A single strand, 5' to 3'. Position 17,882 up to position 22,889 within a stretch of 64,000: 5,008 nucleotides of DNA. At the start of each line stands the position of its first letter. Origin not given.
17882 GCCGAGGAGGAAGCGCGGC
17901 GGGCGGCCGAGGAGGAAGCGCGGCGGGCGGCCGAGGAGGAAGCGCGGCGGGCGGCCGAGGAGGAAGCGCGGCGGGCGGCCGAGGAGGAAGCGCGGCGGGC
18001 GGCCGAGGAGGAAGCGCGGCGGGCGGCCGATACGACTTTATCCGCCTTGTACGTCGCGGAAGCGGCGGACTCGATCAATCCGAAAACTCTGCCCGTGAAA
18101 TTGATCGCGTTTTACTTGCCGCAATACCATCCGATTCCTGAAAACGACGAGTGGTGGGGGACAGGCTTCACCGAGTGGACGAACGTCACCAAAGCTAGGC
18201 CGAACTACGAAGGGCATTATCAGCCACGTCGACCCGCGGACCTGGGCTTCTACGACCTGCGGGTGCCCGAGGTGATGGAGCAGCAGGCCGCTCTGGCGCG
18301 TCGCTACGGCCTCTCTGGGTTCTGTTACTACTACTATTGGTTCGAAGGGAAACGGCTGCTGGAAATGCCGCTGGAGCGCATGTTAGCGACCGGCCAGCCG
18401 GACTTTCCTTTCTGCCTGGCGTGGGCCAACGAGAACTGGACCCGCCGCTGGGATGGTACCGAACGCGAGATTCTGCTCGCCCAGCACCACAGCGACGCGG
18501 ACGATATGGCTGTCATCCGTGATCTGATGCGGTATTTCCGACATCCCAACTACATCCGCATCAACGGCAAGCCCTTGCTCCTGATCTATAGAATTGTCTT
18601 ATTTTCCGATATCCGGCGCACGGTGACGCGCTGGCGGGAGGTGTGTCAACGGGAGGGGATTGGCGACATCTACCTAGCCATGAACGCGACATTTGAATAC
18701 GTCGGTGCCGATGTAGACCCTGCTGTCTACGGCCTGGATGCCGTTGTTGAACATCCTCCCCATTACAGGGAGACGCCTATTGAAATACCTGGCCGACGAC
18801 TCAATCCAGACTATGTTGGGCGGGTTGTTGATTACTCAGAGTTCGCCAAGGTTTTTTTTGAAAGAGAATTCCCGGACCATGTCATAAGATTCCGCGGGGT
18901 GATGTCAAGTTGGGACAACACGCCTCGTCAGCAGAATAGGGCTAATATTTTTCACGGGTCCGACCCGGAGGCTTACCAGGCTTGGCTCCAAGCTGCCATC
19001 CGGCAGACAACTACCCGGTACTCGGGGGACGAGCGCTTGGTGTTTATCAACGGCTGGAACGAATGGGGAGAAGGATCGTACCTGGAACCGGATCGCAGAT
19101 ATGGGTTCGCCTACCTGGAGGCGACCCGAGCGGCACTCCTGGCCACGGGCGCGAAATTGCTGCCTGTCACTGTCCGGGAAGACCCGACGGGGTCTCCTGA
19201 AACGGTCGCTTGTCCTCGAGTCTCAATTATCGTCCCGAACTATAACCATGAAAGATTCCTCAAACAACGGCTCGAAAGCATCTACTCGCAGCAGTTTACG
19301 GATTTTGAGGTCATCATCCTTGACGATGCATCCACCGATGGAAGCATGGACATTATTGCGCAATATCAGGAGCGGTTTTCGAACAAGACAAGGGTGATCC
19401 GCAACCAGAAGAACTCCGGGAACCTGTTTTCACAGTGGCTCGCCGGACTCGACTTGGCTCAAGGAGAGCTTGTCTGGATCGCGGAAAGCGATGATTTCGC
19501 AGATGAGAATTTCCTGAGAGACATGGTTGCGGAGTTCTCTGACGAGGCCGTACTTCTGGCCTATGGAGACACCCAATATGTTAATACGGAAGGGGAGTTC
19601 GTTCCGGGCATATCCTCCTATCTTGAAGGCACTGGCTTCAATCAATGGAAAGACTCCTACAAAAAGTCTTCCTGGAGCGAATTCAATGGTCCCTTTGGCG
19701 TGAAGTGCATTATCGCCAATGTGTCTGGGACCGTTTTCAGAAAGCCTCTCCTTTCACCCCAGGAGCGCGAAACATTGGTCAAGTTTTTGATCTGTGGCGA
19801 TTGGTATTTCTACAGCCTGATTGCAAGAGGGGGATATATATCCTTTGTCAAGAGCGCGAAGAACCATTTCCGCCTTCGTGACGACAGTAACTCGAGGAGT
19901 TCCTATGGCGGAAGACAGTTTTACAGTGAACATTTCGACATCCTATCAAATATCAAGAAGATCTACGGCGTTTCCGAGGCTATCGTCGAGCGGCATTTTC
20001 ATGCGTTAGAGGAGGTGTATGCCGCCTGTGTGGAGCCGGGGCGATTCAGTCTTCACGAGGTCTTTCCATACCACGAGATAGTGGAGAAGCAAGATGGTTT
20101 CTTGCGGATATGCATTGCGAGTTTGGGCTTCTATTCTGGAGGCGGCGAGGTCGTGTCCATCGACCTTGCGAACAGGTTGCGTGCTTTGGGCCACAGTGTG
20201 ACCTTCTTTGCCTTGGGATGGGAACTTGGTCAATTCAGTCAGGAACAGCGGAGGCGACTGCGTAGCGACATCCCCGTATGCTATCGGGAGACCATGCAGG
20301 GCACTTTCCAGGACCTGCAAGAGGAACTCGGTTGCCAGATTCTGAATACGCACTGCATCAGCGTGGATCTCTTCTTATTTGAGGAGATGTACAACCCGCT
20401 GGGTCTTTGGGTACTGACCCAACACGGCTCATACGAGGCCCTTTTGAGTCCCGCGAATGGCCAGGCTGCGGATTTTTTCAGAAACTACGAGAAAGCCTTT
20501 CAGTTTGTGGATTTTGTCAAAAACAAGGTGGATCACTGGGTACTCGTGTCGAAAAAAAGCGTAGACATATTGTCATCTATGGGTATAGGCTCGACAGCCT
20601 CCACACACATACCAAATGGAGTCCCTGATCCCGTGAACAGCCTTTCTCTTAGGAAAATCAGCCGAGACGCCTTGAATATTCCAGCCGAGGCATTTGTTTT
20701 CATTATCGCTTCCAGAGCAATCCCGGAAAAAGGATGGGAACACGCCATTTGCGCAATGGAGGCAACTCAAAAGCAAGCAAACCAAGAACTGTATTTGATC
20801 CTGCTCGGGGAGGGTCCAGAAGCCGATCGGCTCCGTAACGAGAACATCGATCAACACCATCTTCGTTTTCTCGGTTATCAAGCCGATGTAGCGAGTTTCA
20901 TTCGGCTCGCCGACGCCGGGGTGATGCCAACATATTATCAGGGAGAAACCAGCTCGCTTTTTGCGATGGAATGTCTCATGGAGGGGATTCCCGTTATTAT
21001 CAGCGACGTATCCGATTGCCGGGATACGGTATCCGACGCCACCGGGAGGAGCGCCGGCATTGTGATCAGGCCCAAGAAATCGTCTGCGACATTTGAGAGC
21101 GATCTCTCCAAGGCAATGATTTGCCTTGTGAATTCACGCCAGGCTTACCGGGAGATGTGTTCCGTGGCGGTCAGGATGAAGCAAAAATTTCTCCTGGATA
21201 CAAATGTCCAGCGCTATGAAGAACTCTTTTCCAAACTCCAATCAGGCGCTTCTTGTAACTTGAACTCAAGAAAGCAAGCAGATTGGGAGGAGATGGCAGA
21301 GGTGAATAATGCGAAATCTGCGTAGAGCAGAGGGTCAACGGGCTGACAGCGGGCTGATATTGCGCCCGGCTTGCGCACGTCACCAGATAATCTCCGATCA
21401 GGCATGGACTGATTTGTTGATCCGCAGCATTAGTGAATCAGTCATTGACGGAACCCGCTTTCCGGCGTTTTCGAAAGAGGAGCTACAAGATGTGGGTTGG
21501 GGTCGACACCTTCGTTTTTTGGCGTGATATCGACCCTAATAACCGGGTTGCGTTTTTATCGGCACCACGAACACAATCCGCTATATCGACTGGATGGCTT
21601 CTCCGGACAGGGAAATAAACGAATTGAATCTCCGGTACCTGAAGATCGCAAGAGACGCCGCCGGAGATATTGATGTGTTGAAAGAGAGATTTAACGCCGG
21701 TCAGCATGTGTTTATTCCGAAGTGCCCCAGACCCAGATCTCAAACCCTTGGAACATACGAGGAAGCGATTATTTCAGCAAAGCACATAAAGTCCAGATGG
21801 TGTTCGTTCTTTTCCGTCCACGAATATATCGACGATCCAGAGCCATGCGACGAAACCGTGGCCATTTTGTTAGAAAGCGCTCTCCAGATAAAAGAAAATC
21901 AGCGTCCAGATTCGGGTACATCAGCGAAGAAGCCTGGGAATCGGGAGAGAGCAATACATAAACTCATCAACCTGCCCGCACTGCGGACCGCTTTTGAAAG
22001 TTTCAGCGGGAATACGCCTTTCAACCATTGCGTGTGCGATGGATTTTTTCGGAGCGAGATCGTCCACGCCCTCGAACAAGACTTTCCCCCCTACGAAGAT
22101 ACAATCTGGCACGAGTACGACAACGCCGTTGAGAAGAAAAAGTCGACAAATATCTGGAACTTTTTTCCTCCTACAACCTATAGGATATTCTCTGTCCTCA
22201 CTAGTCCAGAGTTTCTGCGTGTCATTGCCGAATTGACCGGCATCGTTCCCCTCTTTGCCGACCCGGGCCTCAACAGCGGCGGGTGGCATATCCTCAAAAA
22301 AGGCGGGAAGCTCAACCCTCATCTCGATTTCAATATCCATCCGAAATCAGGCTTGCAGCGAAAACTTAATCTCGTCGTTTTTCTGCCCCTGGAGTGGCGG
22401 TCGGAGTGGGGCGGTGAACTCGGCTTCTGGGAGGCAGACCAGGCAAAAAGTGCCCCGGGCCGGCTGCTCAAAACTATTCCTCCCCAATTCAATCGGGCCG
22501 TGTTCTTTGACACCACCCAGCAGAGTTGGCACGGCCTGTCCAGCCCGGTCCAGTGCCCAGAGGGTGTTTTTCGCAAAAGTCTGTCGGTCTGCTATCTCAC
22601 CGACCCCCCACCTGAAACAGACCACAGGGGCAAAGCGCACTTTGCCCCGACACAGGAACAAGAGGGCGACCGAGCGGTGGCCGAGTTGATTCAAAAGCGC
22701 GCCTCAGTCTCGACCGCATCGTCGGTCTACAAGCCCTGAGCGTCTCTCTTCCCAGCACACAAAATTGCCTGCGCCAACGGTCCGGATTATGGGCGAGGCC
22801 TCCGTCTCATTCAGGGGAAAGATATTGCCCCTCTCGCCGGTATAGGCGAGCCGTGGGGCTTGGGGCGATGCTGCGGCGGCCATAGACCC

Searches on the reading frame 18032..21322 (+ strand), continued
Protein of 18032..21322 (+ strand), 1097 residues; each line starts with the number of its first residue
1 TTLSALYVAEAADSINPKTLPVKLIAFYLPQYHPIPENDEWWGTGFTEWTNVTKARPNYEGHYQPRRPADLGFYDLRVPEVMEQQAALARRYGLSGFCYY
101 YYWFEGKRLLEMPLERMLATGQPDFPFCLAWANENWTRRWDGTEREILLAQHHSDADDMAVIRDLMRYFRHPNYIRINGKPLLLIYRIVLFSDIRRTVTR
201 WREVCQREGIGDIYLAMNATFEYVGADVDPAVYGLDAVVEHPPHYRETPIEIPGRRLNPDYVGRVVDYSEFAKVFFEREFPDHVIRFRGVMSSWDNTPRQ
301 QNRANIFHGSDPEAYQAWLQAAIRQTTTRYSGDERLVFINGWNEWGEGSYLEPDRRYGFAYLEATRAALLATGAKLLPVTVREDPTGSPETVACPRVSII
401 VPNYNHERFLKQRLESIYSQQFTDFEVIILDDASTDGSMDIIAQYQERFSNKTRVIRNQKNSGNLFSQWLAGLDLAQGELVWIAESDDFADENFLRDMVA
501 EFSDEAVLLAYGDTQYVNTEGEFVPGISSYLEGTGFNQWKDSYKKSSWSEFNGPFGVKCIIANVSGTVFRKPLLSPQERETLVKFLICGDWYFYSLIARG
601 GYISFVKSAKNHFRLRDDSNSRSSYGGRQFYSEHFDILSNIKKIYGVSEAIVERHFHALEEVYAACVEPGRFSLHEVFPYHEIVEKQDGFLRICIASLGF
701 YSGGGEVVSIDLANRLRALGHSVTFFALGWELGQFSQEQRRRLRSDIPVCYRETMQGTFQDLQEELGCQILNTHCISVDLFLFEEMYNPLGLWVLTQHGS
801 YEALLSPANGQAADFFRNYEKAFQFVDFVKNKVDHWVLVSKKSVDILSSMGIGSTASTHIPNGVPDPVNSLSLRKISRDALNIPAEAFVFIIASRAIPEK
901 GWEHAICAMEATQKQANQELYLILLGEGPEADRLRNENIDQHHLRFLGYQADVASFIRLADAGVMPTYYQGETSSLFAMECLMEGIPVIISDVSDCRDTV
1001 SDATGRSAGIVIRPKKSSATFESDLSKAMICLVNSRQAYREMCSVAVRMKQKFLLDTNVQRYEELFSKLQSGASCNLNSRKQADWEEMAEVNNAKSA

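Call 49: search_protein_families(library=ncbifam, proteins=[window:18032-21322:+], max_evalue=0.001)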
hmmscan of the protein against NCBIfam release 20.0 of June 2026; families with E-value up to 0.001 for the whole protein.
window:18032-21322:+ (1097 aa): 32 families (the best 25 are shown)
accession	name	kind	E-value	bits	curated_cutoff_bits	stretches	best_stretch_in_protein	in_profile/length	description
NF007482.0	PRK10073.1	equivalog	2.2e-19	69.7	423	1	395-517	6-125/334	glycosyltransferase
NF053739.1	GlytfEpsEBac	equivalog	5.3e-19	68.2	450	1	395-499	1-104/265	glycosyltransferase EpsE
NF047683.1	TeichurnBiosyTuaG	equivalog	3.7e-17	62.8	400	1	395-523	6-132/252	teichuronic acid biosynthesis protein TuaG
TIGR04157.1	glyco_rSAM_CFB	subfamily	4.1e-16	59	400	1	827-1062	164-402/406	TIGR04157 family glycosyltransferase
TIGR03937.1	PgaC_IcaA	equivalog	8.4e-14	51.3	422.3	1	386-508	36-156/407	poly-beta-1,6-N-acetyl-D-glucosamine synthase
NF050050.1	ProtGlycPglI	equivalog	1.6e-13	50.7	500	1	395-501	2-107/306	GalNAc(5)-diNAcBac-PP-undecaprenol beta-1,3-glucosyltransferase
TIGR03088.1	stp2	hypoth_equivalog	1.8e-12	47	409.05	1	829-1068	133-372/374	TIGR03088 family PEP-CTERM/XrtA system glycosyltransferase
NF041875.1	EPS_EpsD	equivalog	5e-12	45.9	370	1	397-506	1-108/325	exopolysaccharide biosynthesis glycosyltransferase EpsD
TIGR03965.1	mycofact_glyco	equivalog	5.4e-12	45.3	280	1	389-512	70-189/467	mycofactocin biosynthesis glycosyltransferase MftF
TIGR03999.1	thiol_BshA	equivalog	2.3e-11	43.3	273.7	1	877-1069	189-373/375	N-acetyl-alpha-D-glucosaminyl L-malate synthase BshA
NF041394.1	GtaseAglG_Halo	equivalog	2.9e-10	39.9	440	1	396-534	2-141/304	glucosyl-dolichyl phosphate glucuronosyltransferase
TIGR03111.1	glyc2_xrt_Gpos1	hypoth_equivalog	1.8e-09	36.9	363.95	1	393-508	47-162/439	TIGR03111 family XrtG-associated glycosyltransferase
TIGR04283.1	glyco_like_mftF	equivalog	6.1e-09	35.8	182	1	397-503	1-98/221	TIGR04283 family arsenosugar biosynthesis glycosyltransferase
NF038302.1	EPS_HpsE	equivalog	1e-08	34.5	300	1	397-502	3-111/307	hormogonium polysaccharide biosynthesis glycosyltransferase HpsE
NF047684.1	TeichurnBiosyTuaC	equivalog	2.3e-08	33.4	550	1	834-1066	166-386/391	teichuronic acid biosynthesis protein TuaC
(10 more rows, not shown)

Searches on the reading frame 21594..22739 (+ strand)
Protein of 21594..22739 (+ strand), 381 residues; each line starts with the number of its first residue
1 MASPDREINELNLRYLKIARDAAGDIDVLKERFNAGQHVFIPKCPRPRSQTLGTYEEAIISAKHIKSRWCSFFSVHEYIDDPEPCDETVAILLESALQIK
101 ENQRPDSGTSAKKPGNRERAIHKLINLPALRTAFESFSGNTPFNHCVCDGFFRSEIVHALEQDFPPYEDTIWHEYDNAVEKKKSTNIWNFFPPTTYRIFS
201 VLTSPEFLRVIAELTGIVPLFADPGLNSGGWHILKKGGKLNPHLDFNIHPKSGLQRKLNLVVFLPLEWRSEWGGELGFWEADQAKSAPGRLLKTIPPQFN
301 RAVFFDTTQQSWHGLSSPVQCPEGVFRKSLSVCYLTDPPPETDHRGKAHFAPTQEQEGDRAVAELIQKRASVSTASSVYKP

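Call 6: search_protein_families(library=pfam, proteins=[window:21594-22739:+], max_evalue=0.01)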
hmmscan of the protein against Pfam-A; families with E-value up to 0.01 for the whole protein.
window:21594-22739:+ (381 aa): 2 families
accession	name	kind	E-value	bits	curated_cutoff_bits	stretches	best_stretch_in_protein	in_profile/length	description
PF13640.12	2OG-FeII_Oxy_3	-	1.1e-15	58.8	27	1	234-322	6-88/98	2OG-Fe(II) oxygenase superfamily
PF13661.12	2OG-FeII_Oxy_4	-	2.5e-11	44.4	27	1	249-317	20-83/98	2OG-Fe(II) oxygenase superfamily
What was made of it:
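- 21594..22739 (+): Downstream 2OG-Fe(II) oxygenase gene; a conserved neighbour whose membership in the system is uncertain. Pfam PF13640 1.1e-15 (call 6).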

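Call 49: search_protein_families(library=ncbifam, proteins=[window:21594-22739:+], max_evalue=0.001)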
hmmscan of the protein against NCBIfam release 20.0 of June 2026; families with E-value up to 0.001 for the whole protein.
window:21594-22739:+ (381 aa): 0 families
